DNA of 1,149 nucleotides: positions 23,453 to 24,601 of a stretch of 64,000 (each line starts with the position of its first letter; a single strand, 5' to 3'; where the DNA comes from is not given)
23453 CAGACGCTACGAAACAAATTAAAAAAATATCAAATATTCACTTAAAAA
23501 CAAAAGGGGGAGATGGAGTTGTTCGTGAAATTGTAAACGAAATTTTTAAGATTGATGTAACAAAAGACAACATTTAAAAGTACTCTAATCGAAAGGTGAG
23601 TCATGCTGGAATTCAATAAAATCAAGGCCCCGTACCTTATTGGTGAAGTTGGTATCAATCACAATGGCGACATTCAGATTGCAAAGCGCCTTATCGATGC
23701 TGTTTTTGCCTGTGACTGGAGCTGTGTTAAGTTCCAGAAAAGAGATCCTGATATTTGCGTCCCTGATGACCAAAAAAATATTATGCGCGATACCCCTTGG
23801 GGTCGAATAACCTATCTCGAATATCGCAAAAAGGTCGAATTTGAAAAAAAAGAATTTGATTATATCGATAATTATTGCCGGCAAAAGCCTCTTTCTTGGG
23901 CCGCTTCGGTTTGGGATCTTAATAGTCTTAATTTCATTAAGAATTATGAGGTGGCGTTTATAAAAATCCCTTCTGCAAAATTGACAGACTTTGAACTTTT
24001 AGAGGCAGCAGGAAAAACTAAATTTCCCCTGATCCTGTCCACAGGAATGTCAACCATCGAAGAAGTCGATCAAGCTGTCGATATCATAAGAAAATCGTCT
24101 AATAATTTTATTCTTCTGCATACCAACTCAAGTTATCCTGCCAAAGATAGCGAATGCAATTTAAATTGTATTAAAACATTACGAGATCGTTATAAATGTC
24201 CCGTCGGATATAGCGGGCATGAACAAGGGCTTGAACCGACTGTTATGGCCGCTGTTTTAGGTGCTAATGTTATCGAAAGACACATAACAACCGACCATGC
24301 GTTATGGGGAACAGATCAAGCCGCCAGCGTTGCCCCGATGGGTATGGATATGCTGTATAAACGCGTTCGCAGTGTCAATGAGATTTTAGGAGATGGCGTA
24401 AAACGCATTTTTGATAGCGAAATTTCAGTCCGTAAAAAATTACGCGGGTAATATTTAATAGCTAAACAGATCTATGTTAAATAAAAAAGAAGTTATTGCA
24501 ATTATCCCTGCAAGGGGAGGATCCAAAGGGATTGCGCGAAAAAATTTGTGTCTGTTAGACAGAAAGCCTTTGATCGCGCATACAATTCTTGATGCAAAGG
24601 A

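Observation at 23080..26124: Kdn/nonulosonic-acid module: KdsC-family phosphatase + SAF-less NeuB homolog + cytidylyltransferase + CstII-like GT42 transferase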

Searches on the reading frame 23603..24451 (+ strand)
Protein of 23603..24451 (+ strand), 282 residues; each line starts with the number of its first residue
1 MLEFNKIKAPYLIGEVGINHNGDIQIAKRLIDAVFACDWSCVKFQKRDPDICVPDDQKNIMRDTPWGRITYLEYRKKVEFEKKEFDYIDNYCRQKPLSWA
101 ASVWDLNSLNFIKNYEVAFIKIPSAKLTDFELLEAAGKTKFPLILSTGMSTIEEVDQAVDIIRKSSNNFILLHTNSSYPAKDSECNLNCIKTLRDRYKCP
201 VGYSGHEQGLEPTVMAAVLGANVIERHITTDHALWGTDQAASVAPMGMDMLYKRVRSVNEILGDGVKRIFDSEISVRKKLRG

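Call 3: search_protein_families(library=pfam, proteins=[window:23603-24451:+], max_evalue=0.01)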
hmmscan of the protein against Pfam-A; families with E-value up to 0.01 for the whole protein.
window:23603-24451:+ (282 aa): 2 families
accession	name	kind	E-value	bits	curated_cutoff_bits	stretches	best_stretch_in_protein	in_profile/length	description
PF03102.20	NeuB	-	6.1e-70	235.8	22.1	1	30-267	1-241/241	NeuB family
PF00793.26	DAHP_synth_1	-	0.0043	16.4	25.5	1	100-168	91-161/270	DAHP synthetase I family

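Call 4: search_protein_families(library=ncbifam, proteins=[window:23603-24451:+], max_evalue=0.01)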
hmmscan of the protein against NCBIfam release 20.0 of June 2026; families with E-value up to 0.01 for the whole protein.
window:23603-24451:+ (282 aa): 5 families
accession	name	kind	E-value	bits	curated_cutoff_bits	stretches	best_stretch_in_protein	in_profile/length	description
TIGR03569.1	NeuB_NnaB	equivalog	1.2e-68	231.7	399.65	1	11-278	2-274/329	N-acetylneuraminate synthase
TIGR03586.1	PseI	equivalog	5.9e-48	163.7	340.25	1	10-272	2-267/327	pseudaminic acid synthase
NF006421.0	PRK08673.1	subfamily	1.3e-06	27.9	335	1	83-263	145-334/338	3-deoxy-7-phosphoheptulonate synthase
TIGR01361.1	DAHP_synth_Bsub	equivalog_domain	7.1e-06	25.6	267.75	1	87-235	80-239/260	3-deoxy-7-phosphoheptulonate synthase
NF009239.0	PRK12595.1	equivalog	8e-06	25.1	279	1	100-172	186-258/360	bifunctional 3-deoxy-7-phosphoheptulonate synthase/chorismate mutase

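Call 5: search_solved_structures(query=window:23603-24451:+, max_evalue=0.001, show_alignments=2)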
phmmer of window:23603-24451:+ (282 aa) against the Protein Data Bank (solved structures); distinct sequences matched with E-value up to 0.001: 9.
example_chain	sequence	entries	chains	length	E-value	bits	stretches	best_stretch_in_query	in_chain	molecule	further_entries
6ncs_A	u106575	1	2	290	1e-42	149.6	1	10-268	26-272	N-acetylneuraminic acid (Sialic acid) synthetase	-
8h2c_A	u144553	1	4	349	1.9e-25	92.9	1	3-265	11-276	Pseudaminic acid synthase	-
1vli_A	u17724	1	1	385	3.1e-24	89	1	10-268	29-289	Spore coat polysaccharide biosynthesis protein spsE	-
2wqp_A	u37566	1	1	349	1.1e-20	77.3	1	9-246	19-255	POLYSIALIC ACID CAPSULE BIOSYNTHESIS PROTEIN SIAC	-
1xuu_A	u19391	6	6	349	2.9e-20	75.9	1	9-246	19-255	polysialic acid capsule biosynthesis protein SiaC | N-acetylneuraminate synthase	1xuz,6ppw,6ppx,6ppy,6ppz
4ipj_A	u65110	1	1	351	3e-20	75.9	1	9-246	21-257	Polysialic acid capsule biosynthesis protein SiaC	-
4ipi_A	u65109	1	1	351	3e-20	75.9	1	9-246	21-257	Polysialic acid capsule biosynthesis protein SiaC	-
3g8r_A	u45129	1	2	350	2.2e-18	69.8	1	9-266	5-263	Probable spore coat polysaccharide biosynthesis protein E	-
5j6f_A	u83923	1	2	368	0.0004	23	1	118-241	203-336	3-deoxy-D-arabino-heptulosonate 7-phosphate synthase, chorismate mutase-isozyme 3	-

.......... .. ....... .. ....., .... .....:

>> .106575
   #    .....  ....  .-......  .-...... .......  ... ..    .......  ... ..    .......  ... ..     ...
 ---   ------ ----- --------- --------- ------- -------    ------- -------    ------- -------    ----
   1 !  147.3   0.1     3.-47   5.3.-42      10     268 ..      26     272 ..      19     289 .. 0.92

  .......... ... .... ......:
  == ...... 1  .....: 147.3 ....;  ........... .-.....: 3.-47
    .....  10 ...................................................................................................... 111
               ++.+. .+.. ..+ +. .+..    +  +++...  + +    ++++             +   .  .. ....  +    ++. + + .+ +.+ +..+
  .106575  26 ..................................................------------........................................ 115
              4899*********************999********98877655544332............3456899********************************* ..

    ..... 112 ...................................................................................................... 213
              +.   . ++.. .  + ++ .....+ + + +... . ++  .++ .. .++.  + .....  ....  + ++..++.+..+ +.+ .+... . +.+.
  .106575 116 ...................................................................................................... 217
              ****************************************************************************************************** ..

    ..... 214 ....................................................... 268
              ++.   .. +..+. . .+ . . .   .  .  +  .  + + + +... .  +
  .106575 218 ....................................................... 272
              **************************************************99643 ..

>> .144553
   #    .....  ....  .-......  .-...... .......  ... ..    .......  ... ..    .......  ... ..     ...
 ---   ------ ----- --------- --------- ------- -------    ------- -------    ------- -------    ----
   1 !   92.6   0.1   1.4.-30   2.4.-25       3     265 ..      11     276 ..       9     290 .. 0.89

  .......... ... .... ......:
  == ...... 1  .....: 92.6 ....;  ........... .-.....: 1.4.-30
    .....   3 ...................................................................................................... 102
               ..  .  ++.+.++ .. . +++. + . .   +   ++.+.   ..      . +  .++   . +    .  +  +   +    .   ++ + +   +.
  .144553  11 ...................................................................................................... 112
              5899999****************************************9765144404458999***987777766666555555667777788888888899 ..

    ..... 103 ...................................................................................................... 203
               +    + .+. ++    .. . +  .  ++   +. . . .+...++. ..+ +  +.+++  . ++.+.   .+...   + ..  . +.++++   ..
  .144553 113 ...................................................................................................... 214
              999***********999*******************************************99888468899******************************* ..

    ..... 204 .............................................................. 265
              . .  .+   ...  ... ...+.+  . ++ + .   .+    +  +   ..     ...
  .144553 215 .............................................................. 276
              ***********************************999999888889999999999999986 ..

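Call 9: find_homologous_proteins(query=window:23603-24451:+, max_evalue=1e-10)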
Query window:23603-24451:+ (282 aa): 7998 proteins with E <= 1e-10 among 8000 candidates; the best 120 are listed.
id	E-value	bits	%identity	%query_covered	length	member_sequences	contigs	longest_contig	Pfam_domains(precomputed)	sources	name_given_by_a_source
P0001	4.9e-190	648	100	100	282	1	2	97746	PF03102.21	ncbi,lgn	-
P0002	4.3e-157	540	79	100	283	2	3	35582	PF03102.21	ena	-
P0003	5.7e-155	533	79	100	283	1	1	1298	PF03102.21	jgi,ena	-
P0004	5.5e-151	520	77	100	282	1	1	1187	PF03102.21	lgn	-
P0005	2.9e-147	507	76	100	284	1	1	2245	PF03102.21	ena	-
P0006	4.0e-142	491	70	100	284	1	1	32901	PF03102.21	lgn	-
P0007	1.6e-140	485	72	100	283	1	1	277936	PF03102.21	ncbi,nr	ncbi:MAG: N-acetylneuraminate synthase family protein [Elusimicrobia bacterium]|nr:N-acetylneuramina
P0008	1.0e-137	476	68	100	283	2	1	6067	PF03102.21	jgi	-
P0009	2.2e-137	475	67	100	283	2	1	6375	PF03102.21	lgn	-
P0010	6.7e-137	473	69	99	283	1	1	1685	PF03102.21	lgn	-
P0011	7.8e-137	473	68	100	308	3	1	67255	PF03102.21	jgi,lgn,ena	jgi:N-acetylneuraminate synthase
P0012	1.3e-136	472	69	100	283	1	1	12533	PF03102.21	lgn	-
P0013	3.4e-136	471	67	100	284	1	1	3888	PF03102.21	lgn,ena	-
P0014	5.1e-136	471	69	98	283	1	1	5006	PF03102.21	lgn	-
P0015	1.2e-135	469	67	100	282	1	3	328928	PF03102.21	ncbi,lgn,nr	ncbi:MAG: N-acetylneuraminate synthase family protein [Candidatus Omnitrophica bacterium]|nr:N-acety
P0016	1.2e-135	469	67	100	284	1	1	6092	PF03102.21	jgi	-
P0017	1.2e-135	469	69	100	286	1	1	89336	PF03102.21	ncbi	ncbi:MAG: N-acetylneuraminate synthase family protein [Candidatus Omnitrophota bacterium]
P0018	3.4e-135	468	69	100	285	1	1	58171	PF03102.21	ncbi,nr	ncbi:MAG: N-acetylneuraminate synthase family protein [Candidatus Omnitrophica bacterium]|nr:N-acety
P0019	4.2e-135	468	69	100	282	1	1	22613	PF03102.21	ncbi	ncbi:MAG: N-acetylneuraminate synthase family protein [Candidatus Omnitrophota bacterium]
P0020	1.1e-134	466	67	100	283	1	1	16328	PF03102.21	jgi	-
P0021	1.3e-134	466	67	100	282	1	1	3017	PF03102.21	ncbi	-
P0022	6.3e-134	464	68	99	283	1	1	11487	PF03102.21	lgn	-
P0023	8.7e-134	463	66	100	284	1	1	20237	PF03102.21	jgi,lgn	-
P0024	1.2e-133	463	66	100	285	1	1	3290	PF03102.21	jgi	-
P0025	1.5e-133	462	67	100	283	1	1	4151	PF03102.21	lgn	-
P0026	6.1e-133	460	68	97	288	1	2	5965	PF03102.21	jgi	-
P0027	8.6e-133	460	68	100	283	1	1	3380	PF03102.21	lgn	-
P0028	1.0e-132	460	67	100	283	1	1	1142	PF03102.21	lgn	-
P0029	1.6e-132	459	67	100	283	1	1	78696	PF03102.21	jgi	-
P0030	3.0e-132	458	67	100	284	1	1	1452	PF03102.21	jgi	-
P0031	3.1e-132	458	67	100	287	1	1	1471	PF03102.21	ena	-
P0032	3.7e-132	458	66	100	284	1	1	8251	PF03102.21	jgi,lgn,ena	-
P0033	3.7e-132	458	66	100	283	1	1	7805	PF03102.21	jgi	-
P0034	4.7e-132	458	66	100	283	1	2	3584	PF03102.21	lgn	-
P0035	2.2e-131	455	67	100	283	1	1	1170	PF03102.21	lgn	-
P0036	2.6e-131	455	67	100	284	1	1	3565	PF03102.21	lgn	-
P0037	3.5e-131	455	66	100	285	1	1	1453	PF03102.21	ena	-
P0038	4.5e-131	454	68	100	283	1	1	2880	PF03102.21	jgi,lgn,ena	-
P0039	6.4e-131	454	66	100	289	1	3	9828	PF03102.21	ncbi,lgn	-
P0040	6.9e-131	454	65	100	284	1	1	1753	PF03102.21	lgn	-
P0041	8.6e-131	453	66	100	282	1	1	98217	PF03102.21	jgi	jgi:N-acetylneuraminate synthase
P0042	5.2e-130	451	65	100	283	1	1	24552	PF03102.21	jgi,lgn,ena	-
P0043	8.7e-130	450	68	99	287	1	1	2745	PF03102.21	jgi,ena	jgi:Sialic acid synthase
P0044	9.3e-130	450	67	100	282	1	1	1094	PF03102.21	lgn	-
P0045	1.8e-129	449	64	100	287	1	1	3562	PF03102.21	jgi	jgi:N-acetylneuraminate synthase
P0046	2.3e-129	449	67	100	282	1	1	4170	PF03102.21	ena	-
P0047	2.9e-129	448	66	100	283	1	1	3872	PF03102.21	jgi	jgi:N-acetylneuraminate synthase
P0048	3.0e-129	448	67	100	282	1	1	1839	PF03102.21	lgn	-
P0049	3.2e-129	448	65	100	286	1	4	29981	PF03102.21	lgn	-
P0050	4.9e-129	448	66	99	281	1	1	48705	PF03102.21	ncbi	-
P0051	5.9e-129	447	65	100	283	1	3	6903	PF03102.21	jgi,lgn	-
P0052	7.9e-129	447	66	100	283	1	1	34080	PF03102.21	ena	-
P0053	1.1e-128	447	65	100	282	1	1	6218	PF03102.21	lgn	-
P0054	1.1e-128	446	65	100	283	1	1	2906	PF03102.21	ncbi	-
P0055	2.4e-128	445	67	100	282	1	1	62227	PF03102.21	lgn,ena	-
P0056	2.7e-128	445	66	100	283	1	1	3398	PF03102.21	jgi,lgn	-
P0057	3.6e-128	445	66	100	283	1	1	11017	PF03102.21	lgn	-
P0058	4.0e-128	445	64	100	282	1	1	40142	PF03102.21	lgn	-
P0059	4.8e-128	444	64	100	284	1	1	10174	PF03102.21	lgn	-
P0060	5.0e-128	444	67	100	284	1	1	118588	PF03102.21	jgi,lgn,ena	-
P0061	5.7e-128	444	65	100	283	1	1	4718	PF03102.21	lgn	-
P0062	5.9e-128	444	66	100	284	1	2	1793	PF03102.21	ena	-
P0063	6.6e-128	444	65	100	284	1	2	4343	PF03102.21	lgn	-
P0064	7.0e-128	444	64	100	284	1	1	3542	PF03102.21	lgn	-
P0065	8.4e-128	444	65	99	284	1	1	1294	PF03102.21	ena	-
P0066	1.1e-127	443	63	100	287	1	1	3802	PF03102.21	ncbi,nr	ncbi:MAG: N-acetylneuraminate synthase family protein [Candidatus Wildermuthbacteria bacterium]|nr:N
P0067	1.6e-127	443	65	100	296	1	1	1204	PF03102.21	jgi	jgi:N-acetylneuraminate synthase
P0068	2.4e-127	442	65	100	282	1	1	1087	PF03102.21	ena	-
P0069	2.6e-127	442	64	100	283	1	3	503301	PF03102.21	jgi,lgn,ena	-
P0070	2.8e-127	442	65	100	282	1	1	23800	PF03102.21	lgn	-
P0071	2.8e-127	442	64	100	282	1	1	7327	PF03102.21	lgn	-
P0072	2.9e-127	442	65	100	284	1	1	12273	PF03102.21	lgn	-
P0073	3.2e-127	442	67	100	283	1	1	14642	PF03102.21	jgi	-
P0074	4.7e-127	441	66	100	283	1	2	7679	PF03102.21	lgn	-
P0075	5.1e-127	441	64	100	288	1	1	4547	PF03102.21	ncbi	-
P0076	5.6e-127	441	65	100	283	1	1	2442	PF03102.21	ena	-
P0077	5.9e-127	441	65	99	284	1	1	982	PF03102.21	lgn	-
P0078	6.7e-127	441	64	100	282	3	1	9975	PF03102.21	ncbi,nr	ncbi:MAG: N-acetylneuraminate synthase family protein [Nitrospirae bacterium]|nr:N-acetylneuraminate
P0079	7.8e-127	440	64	100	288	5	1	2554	PF03102.21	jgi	-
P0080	9.9e-127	440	63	100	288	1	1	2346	PF03102.21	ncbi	-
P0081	1.1e-126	440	66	100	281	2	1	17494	PF03102.21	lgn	-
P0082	1.4e-126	440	63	100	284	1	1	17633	PF03102.21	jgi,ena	-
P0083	1.7e-126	439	66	100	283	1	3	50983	PF03102.21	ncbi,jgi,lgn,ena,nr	ncbi:hypothetical protein AMJ49_03135 [Parcubacteria bacterium DG_74_2]|nr:MAG: hypothetical protein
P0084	4.8e-126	438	65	100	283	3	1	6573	PF03102.21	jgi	-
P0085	4.9e-126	438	65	100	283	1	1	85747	PF03102.21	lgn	-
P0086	8.6e-126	437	64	100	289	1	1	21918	PF03102.21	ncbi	ncbi:MAG: N-acetylneuraminate synthase family protein [Patescibacteria group bacterium]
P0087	9.6e-126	437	64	100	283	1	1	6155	PF03102.21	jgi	-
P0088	1.1e-125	437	63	100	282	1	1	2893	PF03102.21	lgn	-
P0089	1.5e-125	436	63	100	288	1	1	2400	PF03102.21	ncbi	-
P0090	1.6e-125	436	63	100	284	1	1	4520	PF03102.21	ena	-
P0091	1.7e-125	436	64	100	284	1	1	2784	PF03102.21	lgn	-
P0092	1.8e-125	436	65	100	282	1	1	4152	PF03102.21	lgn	-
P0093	1.8e-125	436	63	100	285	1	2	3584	PF03102.21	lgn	-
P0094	2.2e-125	436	67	96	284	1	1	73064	PF03102.21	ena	-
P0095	2.2e-125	436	65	100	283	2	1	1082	PF03102.21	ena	-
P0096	2.3e-125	436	64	100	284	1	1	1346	PF03102.21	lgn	-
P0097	5.4e-125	434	64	99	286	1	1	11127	PF03102.21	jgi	jgi:N-acetylneuraminate synthase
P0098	6.1e-125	434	64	100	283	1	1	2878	PF03102.21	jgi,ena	-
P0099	6.9e-125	434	64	100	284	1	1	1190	PF03102.21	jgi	jgi:N-acetylneuraminate synthase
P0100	7.5e-125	434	66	100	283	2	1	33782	PF03102.21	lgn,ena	-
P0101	7.6e-125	434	66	100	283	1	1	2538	PF03102.21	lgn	-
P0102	7.9e-125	434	64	100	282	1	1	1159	PF03102.21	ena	-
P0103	8.3e-125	434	64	100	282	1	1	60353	PF03102.21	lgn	-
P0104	1.1e-124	433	64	100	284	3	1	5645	PF03102.21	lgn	-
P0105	1.3e-124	433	62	100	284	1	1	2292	PF03102.21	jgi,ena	-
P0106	1.3e-124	433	62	100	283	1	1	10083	PF03102.21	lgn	-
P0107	1.4e-124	433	66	100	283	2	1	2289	PF03102.21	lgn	-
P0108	1.7e-124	433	62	100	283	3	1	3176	PF03102.21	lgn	-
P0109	2.0e-124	432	66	100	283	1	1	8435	PF03102.21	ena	-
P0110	2.3e-124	432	66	100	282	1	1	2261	PF03102.21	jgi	-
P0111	3.1e-124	432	64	100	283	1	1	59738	PF03102.21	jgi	-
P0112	3.2e-124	432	64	99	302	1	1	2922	PF03102.21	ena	-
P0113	3.7e-124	432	64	100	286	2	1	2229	PF03102.21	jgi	jgi:N-acetylneuraminate synthase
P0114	4.1e-124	431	62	100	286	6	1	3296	PF03102.21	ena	-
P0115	4.1e-124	431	64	100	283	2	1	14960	PF03102.21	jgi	-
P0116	4.6e-124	431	64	100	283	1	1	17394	PF03102.21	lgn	-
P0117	5.6e-124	431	63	100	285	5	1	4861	PF03102.21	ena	-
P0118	5.7e-124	431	62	100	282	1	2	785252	PF03102.21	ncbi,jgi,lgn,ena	ncbi:MAG: N-acetylneuraminate synthase family protein [Candidatus Staskawiczbacteria bacterium]|jgi:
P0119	5.9e-124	431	65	95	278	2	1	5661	PF03102.21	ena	-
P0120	6.8e-124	431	63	100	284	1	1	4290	PF03102.21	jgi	-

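Call 11: find_encoding_contigs(protein=P0001, flank=10000, max_places=4)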
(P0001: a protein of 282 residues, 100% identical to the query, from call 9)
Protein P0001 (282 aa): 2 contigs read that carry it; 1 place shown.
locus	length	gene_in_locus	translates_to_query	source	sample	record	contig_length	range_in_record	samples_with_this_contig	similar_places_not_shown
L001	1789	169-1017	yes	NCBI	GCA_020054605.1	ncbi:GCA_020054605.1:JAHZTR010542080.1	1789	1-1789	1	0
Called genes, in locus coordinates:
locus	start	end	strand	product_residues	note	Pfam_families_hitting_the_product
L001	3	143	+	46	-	?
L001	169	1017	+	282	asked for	PF03102:NeuB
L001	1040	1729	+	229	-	PF02348:CTP_transf_3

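Call 44: find_related_loci(query=window:23603-24448:+, collection=metagenome_contigs, flank=7000)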
Query window:23603-24448:+ (282 aa) in metagenome_contigs; peptide patterns used: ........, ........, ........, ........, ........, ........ (x = any residue, [..] = any of these).
466 stretches matched a pattern; 57 encode a relative of the query (tblastn E <= 1e-3); 57 distinct loci.
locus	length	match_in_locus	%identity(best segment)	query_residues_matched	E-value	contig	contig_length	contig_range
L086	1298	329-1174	79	1-282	1e-176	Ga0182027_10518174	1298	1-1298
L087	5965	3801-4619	68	10-282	1e-138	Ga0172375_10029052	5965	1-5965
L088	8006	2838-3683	66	1-282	1e-137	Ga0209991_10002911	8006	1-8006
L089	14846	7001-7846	62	1-282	1e-128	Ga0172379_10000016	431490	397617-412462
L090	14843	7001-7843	62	2-282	2e-126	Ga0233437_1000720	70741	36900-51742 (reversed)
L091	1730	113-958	61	4-282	1e-125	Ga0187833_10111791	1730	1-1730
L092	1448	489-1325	60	4-282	2e-126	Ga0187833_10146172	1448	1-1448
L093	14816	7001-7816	57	5-277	3e-108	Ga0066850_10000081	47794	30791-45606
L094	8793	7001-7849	59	1-281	4e-104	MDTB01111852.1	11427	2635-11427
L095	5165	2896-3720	55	11-282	4e-104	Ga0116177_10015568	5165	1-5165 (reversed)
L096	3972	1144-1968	55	11-282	7e-105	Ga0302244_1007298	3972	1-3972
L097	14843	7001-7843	62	2-282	2e-126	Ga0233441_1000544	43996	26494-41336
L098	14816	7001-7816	50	10-281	3e-87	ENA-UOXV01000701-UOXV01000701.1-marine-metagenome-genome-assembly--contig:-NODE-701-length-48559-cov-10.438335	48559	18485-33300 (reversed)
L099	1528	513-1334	49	10-282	2e-90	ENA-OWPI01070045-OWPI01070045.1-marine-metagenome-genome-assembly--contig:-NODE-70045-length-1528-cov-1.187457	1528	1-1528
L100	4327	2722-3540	49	10-282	1e-83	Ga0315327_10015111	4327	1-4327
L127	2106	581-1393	39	11-280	2e-56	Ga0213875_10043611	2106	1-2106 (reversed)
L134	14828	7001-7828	33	8-280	5e-47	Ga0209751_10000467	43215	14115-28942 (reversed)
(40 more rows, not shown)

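Call 75: search_protein_families(library=pfam, proteins=[L134:6962-8008:+, L127:521-1615:+, L088:808-1989:+], max_evalue=0.001)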
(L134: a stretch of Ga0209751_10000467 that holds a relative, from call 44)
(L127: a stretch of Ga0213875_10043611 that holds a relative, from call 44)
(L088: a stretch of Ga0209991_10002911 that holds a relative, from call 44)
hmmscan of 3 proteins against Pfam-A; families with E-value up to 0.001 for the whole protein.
L134:6962-8008:+ (348 aa): 1 family
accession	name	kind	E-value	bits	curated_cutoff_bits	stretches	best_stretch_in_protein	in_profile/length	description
PF03102.20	NeuB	-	1.6e-84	283.6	22.1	1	37-276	1-241/241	NeuB family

L127:521-1615:+ (364 aa): 2 families
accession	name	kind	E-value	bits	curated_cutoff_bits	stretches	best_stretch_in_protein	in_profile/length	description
PF03102.20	NeuB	-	3.3e-80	269.4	22.1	1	40-278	1-241/241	NeuB family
PF08666.17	SAF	-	1.1e-09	39.1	21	1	294-348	3-61/63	SAF domain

L088:808-1989:+ (393 aa): 3 families
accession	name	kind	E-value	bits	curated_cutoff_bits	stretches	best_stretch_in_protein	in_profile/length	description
PF02348.25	CTP_transf_3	-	1.5e-24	87.5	22.6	1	9-238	1-217/217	Cytidylyltransferase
PF08282.18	Hydrolase_3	-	8e-11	42.6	20.9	1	291-384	161-254/255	haloacid dehalogenase-like hydrolase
PF00702.32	Hydrolase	-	0.00095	20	26.4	0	278-353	106-191/191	haloacid dehalogenase-like hydrolase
